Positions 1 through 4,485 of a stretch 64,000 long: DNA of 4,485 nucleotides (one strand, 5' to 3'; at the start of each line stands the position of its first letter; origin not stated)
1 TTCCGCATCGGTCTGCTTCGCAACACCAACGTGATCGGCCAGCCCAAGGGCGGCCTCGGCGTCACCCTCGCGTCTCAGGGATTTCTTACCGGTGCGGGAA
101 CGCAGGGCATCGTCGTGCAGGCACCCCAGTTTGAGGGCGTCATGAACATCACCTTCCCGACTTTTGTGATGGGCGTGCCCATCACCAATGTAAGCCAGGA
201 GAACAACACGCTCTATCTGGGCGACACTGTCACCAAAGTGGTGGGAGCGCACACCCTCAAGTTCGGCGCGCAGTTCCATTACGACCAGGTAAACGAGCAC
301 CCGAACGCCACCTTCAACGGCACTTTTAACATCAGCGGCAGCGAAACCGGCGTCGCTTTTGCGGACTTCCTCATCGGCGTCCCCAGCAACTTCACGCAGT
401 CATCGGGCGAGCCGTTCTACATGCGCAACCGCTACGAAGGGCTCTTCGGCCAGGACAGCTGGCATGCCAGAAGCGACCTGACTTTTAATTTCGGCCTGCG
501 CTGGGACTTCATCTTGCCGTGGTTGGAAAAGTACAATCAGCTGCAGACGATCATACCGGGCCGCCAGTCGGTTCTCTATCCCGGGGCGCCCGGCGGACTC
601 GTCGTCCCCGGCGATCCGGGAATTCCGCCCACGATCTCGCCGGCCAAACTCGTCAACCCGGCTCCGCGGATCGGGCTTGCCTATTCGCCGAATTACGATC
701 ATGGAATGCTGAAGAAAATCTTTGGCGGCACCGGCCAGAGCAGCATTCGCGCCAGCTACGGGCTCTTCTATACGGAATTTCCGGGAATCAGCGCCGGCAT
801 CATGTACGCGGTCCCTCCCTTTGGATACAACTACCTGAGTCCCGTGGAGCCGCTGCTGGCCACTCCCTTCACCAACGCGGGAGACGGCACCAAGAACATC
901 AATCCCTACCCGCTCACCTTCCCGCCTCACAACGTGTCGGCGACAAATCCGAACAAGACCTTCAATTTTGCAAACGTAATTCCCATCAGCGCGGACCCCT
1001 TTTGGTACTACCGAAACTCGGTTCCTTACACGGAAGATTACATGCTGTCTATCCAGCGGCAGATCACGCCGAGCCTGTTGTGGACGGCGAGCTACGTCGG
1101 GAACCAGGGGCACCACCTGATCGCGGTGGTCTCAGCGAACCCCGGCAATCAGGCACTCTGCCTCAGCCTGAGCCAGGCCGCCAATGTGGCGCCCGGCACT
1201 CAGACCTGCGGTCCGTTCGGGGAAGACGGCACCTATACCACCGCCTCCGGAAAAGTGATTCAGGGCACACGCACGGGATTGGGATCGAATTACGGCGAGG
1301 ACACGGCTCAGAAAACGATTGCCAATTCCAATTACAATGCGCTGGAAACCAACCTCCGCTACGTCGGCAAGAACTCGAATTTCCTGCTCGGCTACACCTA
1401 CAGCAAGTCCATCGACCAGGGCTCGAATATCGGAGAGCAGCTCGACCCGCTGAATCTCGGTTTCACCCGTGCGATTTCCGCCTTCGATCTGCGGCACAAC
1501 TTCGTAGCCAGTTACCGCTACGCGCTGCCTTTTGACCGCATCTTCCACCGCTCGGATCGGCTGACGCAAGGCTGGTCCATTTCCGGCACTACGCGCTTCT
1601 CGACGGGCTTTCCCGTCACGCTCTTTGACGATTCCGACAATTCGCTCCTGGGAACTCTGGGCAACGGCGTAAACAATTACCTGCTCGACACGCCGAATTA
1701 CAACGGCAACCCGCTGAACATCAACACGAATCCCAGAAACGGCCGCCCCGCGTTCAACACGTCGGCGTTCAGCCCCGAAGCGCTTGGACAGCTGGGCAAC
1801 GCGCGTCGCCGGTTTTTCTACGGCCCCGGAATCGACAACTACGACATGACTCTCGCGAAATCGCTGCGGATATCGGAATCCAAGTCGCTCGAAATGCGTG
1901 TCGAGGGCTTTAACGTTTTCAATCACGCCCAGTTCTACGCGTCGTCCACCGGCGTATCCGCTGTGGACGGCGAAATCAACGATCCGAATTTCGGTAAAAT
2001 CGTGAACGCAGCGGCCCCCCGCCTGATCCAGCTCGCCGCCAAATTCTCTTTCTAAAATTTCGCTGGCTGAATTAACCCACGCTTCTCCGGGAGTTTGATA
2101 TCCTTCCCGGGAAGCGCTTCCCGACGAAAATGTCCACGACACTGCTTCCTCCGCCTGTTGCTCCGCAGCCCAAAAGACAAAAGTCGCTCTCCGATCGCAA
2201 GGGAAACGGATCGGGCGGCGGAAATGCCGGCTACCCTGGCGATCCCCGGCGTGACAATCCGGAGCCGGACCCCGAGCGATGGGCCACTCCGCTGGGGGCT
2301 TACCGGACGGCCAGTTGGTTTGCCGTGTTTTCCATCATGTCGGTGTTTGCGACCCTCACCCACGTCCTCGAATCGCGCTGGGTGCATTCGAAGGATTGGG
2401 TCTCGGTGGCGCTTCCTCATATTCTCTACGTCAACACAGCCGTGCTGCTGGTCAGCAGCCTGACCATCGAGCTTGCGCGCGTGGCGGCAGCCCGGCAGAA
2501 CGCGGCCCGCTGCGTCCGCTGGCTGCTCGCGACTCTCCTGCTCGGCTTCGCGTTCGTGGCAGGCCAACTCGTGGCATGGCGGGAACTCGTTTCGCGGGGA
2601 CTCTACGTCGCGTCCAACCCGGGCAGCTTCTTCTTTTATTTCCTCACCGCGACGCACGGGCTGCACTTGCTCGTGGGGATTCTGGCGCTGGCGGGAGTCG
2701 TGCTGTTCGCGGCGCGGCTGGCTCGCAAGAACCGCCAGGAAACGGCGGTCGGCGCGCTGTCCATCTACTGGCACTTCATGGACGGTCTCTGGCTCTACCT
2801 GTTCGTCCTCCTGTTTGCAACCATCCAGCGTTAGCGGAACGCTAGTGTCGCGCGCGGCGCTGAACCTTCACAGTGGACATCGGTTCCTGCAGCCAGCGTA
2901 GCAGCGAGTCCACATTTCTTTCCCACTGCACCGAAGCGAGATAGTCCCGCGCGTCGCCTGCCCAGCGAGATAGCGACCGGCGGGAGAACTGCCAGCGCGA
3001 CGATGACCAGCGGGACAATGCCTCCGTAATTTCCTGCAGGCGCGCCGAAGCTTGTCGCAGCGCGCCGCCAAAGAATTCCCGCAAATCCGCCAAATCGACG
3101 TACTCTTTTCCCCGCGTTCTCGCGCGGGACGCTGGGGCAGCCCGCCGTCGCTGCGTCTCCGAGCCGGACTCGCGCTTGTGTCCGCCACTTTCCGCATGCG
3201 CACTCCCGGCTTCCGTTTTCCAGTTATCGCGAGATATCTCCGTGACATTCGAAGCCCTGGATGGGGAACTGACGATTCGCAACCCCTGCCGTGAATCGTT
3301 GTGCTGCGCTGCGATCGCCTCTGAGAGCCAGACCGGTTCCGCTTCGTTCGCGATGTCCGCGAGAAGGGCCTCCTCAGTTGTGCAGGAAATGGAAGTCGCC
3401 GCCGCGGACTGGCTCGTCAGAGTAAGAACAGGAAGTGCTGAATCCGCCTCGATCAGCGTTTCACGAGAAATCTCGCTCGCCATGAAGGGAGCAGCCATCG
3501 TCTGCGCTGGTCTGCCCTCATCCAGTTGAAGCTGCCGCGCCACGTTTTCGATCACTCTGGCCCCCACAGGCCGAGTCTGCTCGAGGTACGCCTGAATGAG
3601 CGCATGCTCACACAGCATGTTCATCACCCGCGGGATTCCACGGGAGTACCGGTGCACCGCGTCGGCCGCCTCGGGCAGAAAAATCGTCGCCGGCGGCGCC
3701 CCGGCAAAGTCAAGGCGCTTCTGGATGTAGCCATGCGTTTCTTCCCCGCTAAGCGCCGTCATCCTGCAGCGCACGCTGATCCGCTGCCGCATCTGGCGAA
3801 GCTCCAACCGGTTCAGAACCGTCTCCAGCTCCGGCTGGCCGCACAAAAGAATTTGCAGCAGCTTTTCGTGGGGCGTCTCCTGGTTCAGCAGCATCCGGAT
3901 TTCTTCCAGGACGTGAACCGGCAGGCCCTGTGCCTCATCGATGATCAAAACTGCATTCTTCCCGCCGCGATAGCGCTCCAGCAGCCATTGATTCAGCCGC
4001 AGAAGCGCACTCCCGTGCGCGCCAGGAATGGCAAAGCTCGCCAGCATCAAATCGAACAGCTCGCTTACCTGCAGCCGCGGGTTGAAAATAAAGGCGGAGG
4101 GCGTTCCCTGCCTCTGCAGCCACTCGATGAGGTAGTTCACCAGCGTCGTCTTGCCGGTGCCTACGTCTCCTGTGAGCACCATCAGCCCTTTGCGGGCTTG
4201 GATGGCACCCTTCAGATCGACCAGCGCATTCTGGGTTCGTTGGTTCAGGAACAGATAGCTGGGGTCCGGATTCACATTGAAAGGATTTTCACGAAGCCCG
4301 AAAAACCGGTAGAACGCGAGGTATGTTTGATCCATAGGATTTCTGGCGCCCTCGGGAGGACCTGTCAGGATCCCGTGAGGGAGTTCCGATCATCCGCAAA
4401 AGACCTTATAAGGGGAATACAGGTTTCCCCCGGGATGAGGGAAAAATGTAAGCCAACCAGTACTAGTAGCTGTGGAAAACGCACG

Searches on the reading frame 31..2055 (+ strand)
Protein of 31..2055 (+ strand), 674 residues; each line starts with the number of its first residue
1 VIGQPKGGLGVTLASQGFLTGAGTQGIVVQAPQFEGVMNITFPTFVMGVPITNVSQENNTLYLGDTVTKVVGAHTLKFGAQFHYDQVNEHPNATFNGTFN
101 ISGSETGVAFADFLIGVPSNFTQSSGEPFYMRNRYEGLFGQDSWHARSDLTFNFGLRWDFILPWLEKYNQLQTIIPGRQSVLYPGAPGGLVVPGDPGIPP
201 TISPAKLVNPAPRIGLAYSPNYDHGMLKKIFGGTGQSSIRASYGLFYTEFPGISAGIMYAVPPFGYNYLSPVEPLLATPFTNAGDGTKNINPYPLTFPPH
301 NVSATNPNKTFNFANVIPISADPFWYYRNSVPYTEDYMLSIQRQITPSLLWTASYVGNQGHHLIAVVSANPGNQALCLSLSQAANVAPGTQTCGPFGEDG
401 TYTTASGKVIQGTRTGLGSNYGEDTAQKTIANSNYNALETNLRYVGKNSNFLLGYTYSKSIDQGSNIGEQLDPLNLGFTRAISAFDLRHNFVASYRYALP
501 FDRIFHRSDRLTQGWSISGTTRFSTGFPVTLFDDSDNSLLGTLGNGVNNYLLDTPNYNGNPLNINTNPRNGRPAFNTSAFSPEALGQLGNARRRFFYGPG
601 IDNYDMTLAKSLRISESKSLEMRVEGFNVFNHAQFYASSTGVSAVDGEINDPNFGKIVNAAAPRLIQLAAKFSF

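Call 36: search_protein_families(library=pfam, proteins=[window:31-2055:+], max_evalue=0.001)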
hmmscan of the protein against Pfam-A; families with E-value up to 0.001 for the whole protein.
window:31-2055:+ (674 aa): 2 families
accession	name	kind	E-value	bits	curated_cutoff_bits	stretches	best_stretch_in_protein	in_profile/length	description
PF25183.1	OMP_b-brl_4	-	8.6e-111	372.2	30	1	16-667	237-838/838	Outer membrane beta barrel domain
PF00593.30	TonB_dep_Rec_b-barrel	-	0.0001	22.8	27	1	71-244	131-247/436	TonB dependent receptor-like, beta-barrel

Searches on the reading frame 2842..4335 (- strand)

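Call 36: search_protein_families(library=pfam, proteins=[window:2842-4335:-], max_evalue=0.001)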
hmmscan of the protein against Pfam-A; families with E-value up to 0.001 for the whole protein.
window:2842-4335:- (497 aa): 7 families
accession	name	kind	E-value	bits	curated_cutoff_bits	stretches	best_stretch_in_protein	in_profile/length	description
PF13401.12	AAA_22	-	8.9e-23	81.5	27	1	48-174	4-130/130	AAA domain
PF13191.12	AAA_16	-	3.8e-06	27.9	32.6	1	35-155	9-161/167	AAA ATPase domain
PF24883.2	NPHP3_N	-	2.3e-05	25.1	24.8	1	48-84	21-57/164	Nephrocystin 3, N-terminal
PF13245.12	AAA_19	-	9e-05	23.1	25.1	1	46-141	8-105/134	AAA domain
PF13604.12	AAA_30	-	0.00015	22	27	1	43-144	12-106/191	AAA domain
PF07728.20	AAA_5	-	0.00025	21.5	22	1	52-156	2-96/139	AAA domain (dynein-related subfamily)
PF02492.25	cobW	-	0.0009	19.3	20.7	0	52-86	3-36/180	CobW/HypB/UreG, nucleotide-binding domain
